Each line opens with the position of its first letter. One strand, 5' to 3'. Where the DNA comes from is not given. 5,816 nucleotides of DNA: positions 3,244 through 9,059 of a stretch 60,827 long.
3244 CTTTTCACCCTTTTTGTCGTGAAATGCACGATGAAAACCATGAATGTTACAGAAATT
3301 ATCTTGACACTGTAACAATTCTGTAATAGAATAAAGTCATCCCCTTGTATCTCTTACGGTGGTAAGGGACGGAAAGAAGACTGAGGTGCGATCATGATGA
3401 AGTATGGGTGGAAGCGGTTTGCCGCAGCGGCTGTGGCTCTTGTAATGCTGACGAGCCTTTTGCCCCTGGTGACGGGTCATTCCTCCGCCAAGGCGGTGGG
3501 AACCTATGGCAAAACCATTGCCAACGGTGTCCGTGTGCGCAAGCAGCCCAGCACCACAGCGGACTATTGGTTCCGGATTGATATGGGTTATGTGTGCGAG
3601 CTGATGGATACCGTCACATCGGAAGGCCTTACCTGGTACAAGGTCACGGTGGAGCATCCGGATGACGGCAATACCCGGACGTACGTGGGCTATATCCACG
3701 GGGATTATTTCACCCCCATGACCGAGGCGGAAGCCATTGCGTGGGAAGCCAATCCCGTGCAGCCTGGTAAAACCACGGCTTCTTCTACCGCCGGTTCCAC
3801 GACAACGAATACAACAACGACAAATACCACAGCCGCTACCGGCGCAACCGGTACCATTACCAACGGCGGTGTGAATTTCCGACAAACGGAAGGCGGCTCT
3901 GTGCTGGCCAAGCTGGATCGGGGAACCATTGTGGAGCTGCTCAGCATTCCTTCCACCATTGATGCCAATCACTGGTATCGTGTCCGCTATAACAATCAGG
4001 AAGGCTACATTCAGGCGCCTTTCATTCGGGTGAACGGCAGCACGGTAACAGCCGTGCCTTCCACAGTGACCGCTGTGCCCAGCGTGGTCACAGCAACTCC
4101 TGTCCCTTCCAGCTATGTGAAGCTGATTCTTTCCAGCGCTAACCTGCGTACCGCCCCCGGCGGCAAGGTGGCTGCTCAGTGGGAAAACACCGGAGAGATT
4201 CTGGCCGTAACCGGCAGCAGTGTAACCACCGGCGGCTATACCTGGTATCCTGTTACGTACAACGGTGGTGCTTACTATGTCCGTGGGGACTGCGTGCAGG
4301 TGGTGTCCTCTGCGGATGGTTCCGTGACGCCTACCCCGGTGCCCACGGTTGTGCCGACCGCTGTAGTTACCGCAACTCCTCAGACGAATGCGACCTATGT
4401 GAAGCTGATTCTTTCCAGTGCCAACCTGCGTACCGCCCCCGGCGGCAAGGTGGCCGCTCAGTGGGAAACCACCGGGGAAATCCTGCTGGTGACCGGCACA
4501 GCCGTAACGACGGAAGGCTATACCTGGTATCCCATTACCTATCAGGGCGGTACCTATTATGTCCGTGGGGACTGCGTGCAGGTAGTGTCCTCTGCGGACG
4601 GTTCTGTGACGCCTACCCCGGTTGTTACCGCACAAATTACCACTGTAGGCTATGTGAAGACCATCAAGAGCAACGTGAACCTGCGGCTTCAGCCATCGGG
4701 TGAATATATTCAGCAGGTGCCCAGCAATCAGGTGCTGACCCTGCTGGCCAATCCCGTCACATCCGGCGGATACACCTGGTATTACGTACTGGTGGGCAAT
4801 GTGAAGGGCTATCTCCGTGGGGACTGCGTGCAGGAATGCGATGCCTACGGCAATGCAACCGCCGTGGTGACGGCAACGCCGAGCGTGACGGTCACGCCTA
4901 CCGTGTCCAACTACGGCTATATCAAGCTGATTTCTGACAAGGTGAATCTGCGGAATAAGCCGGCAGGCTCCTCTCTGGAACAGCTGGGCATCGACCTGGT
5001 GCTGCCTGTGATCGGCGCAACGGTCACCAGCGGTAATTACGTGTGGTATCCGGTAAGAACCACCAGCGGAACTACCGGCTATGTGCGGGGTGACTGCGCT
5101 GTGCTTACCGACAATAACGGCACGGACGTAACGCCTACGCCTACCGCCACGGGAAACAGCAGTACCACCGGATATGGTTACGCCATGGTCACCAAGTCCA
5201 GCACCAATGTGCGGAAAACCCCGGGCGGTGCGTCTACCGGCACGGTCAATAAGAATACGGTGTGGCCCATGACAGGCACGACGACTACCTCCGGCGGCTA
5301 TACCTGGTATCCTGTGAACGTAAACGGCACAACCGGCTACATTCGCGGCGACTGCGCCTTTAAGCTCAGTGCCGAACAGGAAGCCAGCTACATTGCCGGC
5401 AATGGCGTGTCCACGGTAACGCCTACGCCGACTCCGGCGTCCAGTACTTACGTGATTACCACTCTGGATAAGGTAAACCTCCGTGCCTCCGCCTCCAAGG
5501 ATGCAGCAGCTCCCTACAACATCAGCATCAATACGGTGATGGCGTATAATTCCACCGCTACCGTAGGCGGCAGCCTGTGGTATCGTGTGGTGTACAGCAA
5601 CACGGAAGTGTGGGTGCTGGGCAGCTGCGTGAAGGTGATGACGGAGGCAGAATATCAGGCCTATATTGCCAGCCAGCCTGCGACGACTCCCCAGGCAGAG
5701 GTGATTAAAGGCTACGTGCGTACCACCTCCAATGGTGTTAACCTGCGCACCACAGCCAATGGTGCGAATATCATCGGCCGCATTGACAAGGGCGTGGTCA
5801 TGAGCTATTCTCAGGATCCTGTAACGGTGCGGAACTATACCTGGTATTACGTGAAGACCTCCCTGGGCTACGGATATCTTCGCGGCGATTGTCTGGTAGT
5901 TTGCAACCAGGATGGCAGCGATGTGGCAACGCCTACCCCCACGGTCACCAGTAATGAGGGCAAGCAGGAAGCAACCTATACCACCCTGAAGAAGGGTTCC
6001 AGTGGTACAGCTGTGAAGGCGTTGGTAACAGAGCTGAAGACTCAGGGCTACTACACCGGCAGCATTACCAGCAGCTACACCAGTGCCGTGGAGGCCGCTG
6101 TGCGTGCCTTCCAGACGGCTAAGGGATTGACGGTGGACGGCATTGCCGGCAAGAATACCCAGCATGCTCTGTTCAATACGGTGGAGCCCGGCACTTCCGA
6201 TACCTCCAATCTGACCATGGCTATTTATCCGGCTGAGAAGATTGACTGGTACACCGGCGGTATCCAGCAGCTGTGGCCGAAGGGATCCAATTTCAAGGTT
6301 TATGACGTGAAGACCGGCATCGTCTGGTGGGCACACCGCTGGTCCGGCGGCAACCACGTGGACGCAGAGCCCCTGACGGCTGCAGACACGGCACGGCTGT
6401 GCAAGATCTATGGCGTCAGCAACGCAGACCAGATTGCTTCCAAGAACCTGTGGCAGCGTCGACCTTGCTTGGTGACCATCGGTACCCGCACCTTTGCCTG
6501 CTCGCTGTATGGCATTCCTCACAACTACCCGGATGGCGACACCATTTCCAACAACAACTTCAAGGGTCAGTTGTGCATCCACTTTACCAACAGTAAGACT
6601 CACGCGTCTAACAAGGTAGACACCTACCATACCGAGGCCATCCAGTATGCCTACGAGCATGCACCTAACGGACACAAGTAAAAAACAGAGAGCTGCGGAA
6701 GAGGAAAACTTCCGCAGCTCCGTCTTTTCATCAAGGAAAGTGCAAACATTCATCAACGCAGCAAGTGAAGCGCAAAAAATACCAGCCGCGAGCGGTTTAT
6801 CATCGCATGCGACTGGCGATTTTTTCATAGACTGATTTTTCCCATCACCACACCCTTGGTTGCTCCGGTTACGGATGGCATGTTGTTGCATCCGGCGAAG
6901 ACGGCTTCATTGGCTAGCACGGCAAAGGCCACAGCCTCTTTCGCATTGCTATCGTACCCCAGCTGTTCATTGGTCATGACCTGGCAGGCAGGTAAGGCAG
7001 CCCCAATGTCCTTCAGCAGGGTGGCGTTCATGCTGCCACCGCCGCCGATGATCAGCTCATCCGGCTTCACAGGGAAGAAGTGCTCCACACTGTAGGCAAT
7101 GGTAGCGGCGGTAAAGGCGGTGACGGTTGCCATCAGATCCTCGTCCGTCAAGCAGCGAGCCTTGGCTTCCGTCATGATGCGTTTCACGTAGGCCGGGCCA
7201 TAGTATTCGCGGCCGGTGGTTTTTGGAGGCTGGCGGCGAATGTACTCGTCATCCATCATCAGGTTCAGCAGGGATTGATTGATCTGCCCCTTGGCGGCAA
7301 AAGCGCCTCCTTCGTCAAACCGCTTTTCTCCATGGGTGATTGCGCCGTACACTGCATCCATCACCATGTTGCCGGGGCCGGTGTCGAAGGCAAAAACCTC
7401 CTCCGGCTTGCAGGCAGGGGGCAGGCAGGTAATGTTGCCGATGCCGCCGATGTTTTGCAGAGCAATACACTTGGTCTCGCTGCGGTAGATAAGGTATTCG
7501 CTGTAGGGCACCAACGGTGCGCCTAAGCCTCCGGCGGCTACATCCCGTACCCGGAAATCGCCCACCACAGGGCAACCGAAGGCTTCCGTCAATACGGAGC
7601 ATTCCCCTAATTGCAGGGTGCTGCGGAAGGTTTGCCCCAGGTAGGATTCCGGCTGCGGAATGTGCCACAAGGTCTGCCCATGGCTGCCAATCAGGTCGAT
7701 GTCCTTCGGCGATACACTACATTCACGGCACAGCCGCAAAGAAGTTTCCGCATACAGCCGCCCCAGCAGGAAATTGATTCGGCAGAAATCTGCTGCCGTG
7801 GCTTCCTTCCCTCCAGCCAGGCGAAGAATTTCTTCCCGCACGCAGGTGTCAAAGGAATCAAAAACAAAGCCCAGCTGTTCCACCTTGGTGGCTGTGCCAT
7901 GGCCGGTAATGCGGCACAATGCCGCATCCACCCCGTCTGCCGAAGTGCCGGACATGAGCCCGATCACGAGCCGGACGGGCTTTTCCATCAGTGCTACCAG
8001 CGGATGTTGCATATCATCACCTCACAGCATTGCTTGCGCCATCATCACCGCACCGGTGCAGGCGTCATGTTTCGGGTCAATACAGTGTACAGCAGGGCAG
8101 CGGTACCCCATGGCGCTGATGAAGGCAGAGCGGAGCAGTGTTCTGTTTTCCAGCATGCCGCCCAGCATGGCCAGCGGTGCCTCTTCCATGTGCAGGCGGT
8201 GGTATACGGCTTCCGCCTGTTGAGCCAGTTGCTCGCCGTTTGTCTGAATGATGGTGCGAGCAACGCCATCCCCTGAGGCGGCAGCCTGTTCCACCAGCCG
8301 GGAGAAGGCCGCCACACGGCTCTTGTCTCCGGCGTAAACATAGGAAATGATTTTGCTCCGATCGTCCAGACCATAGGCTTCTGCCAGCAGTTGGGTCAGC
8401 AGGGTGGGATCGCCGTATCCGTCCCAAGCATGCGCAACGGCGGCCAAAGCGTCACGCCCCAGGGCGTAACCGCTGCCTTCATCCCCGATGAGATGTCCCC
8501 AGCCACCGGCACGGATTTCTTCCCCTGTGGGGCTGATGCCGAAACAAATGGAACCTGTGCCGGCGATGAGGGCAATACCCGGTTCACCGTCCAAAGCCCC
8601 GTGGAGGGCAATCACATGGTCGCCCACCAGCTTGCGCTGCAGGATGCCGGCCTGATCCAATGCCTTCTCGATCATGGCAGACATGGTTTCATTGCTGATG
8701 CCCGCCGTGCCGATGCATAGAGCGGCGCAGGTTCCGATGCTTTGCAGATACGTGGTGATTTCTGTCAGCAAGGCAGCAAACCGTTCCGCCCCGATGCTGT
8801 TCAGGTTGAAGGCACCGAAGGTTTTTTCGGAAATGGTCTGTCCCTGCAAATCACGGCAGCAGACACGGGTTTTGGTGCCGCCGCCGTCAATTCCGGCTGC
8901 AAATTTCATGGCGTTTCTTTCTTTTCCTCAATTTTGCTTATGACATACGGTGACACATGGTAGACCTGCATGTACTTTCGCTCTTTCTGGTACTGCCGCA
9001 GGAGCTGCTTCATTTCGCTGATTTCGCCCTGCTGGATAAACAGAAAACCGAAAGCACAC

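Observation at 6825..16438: Ten-gene MurNAc/anhydro-MurNAc salvage operon fed by an Opp/Dpp-type ABC importer instead of a PTS or AmpG-type permease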

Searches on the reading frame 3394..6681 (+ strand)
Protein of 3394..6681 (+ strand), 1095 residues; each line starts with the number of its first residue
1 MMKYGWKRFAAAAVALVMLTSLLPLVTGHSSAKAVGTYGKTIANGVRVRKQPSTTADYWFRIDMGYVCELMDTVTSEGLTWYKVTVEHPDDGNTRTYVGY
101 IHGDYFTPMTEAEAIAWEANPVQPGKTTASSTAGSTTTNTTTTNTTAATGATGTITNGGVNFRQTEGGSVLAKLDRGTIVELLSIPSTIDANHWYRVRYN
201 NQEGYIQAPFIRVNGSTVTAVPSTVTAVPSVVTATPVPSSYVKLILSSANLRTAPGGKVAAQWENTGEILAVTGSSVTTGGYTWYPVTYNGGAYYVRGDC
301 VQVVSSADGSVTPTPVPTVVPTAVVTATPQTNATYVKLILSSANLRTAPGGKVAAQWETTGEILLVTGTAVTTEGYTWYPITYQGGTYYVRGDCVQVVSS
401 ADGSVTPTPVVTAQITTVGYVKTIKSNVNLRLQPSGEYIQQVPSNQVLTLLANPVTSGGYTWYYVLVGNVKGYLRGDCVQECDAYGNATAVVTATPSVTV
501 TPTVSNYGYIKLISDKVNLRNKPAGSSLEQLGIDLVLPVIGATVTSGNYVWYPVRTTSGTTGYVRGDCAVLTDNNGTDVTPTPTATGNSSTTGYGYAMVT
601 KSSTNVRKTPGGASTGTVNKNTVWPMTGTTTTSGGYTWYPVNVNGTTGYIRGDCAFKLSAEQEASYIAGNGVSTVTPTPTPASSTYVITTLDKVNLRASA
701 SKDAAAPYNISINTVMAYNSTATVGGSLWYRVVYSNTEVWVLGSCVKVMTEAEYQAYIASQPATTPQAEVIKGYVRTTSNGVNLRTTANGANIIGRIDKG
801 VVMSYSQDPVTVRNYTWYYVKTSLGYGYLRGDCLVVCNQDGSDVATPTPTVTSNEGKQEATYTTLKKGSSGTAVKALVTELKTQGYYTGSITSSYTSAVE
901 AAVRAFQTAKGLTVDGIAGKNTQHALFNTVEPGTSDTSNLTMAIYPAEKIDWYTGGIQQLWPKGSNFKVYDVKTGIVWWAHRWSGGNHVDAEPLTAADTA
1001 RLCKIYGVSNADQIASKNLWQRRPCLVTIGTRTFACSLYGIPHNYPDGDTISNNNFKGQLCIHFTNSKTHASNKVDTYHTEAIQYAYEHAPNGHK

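Call 7: search_protein_families(library=pfam, proteins=[window:3394-6681:+], max_evalue=0.001)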
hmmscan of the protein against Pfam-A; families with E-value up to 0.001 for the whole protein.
window:3394-6681:+ (1095 aa): 2 families
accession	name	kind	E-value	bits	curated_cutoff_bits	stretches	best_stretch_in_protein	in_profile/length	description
PF08239.17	SH3_3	-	5.7e-28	97.3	27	1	159-210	2-52/54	Bacterial SH3 domain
PF01471.23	PG_binding_1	-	1.8e-14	54.1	23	1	870-926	1-57/57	Putative peptidoglycan binding domain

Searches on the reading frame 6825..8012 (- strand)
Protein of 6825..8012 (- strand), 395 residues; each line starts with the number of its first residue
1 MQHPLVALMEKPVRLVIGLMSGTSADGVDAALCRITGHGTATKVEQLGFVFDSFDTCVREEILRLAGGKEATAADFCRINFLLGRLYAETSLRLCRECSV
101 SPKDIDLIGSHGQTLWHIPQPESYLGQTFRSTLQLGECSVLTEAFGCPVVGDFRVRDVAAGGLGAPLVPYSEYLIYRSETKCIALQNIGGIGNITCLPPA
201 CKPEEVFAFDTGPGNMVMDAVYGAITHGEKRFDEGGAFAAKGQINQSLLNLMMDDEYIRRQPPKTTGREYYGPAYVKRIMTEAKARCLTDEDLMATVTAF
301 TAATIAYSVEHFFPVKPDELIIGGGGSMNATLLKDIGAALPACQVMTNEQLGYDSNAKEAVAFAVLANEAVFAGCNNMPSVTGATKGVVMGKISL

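Call 4: search_protein_families(library=pfam, proteins=[window:6825-8012:-], max_evalue=0.001)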
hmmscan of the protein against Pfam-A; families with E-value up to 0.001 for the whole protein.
window:6825-8012:- (395 aa): 1 family
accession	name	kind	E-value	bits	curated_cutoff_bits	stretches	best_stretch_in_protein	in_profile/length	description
PF03702.20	AnmK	-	5.7e-95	318.9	24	1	15-393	2-364/367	Anhydro-N-acetylmuramic acid kinase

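Call 6: search_protein_families(library=ncbifam, proteins=[window:6825-8012:-], max_evalue=0.001)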
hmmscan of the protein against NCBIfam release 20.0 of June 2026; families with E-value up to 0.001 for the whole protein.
window:6825-8012:- (395 aa): 14 families
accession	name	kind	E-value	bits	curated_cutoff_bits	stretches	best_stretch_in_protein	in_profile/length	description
NF007151.0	PRK09585.3-6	equivalog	2.1e-158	527.2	599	1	5-395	4-396/396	anhydro-N-acetylmuramic acid kinase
NF007148.0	PRK09585.3-2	equivalog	5.3e-137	456.6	387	1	9-394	4-383/386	anhydro-N-acetylmuramic acid kinase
NF007142.0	PRK09585.2-1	equivalog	2.5e-127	425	435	1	14-394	4-380/384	anhydro-N-acetylmuramic acid kinase AnmK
NF007143.0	PRK09585.2-2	equivalog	1.2e-98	330.4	533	1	16-394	3-379/382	anhydro-N-acetylmuramic acid kinase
NF007139.0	PRK09585.1-3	equivalog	7.3e-97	324.8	367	1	15-393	5-367/370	anhydro-N-acetylmuramic acid kinase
NF007149.0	PRK09585.3-4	equivalog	3.8e-94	315.7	616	1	5-395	8-397/399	anhydro-N-acetylmuramic acid kinase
NF007146.0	PRK09585.2-6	equivalog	3.3e-93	312.5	440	1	16-393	3-365/391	anhydro-N-acetylmuramic acid kinase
NF007150.0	PRK09585.3-5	equivalog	4.5e-86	289.3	585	1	16-394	5-383/393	anhydro-N-acetylmuramic acid kinase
NF007138.0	PRK09585.1-1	equivalog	1.8e-80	270.8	588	1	16-393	6-364/370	anhydro-N-acetylmuramic acid kinase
NF007145.0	PRK09585.2-5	equivalog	2.9e-77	260.5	514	1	16-392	3-374/379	anhydro-N-acetylmuramic acid kinase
NF007141.0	PRK09585.1-5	equivalog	3.1e-74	250.1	352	1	14-393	4-364/370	anhydro-N-acetylmuramic acid kinase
NF007140.0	PRK09585.1-4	equivalog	5.3e-63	213.4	605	1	15-393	15-379/382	anhydro-N-acetylmuramic acid kinase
NF007147.0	PRK09585.3-1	equivalog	7.1e-57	193.1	822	1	17-393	4-361/393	anhydro-N-acetylmuramic acid kinase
NF007144.0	PRK09585.2-3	equivalog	1.1e-52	179.3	436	1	10-393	2-355/358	anhydro-N-acetylmuramic acid kinase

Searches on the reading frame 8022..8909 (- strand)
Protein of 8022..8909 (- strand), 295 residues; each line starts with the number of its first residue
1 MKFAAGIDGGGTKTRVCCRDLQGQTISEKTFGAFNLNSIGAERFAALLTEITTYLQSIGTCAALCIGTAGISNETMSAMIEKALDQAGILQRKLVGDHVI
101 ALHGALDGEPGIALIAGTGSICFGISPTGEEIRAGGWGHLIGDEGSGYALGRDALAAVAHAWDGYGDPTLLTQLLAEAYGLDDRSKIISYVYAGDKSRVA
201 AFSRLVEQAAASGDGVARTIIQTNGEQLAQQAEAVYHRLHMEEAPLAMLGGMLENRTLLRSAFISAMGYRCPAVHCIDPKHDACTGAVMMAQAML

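Call 4: search_protein_families(library=pfam, proteins=[window:8022-8909:-], max_evalue=0.001)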
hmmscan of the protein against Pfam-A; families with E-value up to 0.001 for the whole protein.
window:8022-8909:- (295 aa): 1 family
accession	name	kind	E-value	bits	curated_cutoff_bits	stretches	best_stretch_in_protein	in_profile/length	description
PF01869.26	BcrAD_BadFG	-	4.4e-32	112.1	31.5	1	6-291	2-271/271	BadF/BadG/BcrA/BcrD ATPase family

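Call 6: search_protein_families(library=ncbifam, proteins=[window:8022-8909:-], max_evalue=0.001)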
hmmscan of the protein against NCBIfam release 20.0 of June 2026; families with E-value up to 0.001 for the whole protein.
window:8022-8909:- (295 aa): 2 families
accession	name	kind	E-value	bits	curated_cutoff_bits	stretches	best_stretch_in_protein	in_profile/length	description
NF046058.1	NagK_SO3507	equivalog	8.1e-26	91.2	370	1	5-254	12-261/295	N-acetylglucosamine kinase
NF007251.0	PRK09698.1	equivalog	0.00085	18.7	253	0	3-78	7-81/304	allose kinase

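Call 26: search_solved_structures(query=window:8022-8909:-, max_evalue=0.001)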
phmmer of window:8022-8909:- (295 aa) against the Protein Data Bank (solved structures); distinct sequences matched with E-value up to 0.001: 9.
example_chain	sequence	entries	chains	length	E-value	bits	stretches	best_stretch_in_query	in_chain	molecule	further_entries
8zo3_A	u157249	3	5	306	1.9e-47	165.2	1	1-293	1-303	N-acetylmuramic acid/N-acetylglucosamine kinase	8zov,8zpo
2e2n_A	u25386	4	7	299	3.4e-29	105.3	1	3-256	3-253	HEXOKINASE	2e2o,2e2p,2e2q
2ch5_A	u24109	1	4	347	2.8e-21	79.3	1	5-240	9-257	NAGK PROTEIN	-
2ch6_A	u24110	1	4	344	2.8e-21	79.3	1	5-240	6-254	N-ACETYL-D-GLUCOSAMINE KINASE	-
1zc6_A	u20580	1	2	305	2.1e-19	73.2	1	2-289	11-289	probable N-acetylglucosamine kinase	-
1zbs_A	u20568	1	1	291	1.6e-06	30.9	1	8-208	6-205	hypothetical protein PG1100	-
8oqk_A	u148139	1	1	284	2.4e-05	27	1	79-158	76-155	N-acetylglucosamine kinase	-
8ow7_A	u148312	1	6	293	2.6e-05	27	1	79-158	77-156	N-acetylglucosamine kinase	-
1zxo_A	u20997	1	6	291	0.00013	24.7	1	8-153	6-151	conserved hypothetical protein Q8A1P1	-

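Call 60: search_solved_structures(query=window:8022-8909:-, max_evalue=1e-30, show_alignments=1)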
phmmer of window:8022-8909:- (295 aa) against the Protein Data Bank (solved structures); distinct sequences matched with E-value up to 1e-30: 1.
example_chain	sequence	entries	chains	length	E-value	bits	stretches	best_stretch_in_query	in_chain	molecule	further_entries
8zo3_A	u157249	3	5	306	1.9e-47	165.2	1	1-293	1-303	N-acetylmuramic acid/N-acetylglucosamine kinase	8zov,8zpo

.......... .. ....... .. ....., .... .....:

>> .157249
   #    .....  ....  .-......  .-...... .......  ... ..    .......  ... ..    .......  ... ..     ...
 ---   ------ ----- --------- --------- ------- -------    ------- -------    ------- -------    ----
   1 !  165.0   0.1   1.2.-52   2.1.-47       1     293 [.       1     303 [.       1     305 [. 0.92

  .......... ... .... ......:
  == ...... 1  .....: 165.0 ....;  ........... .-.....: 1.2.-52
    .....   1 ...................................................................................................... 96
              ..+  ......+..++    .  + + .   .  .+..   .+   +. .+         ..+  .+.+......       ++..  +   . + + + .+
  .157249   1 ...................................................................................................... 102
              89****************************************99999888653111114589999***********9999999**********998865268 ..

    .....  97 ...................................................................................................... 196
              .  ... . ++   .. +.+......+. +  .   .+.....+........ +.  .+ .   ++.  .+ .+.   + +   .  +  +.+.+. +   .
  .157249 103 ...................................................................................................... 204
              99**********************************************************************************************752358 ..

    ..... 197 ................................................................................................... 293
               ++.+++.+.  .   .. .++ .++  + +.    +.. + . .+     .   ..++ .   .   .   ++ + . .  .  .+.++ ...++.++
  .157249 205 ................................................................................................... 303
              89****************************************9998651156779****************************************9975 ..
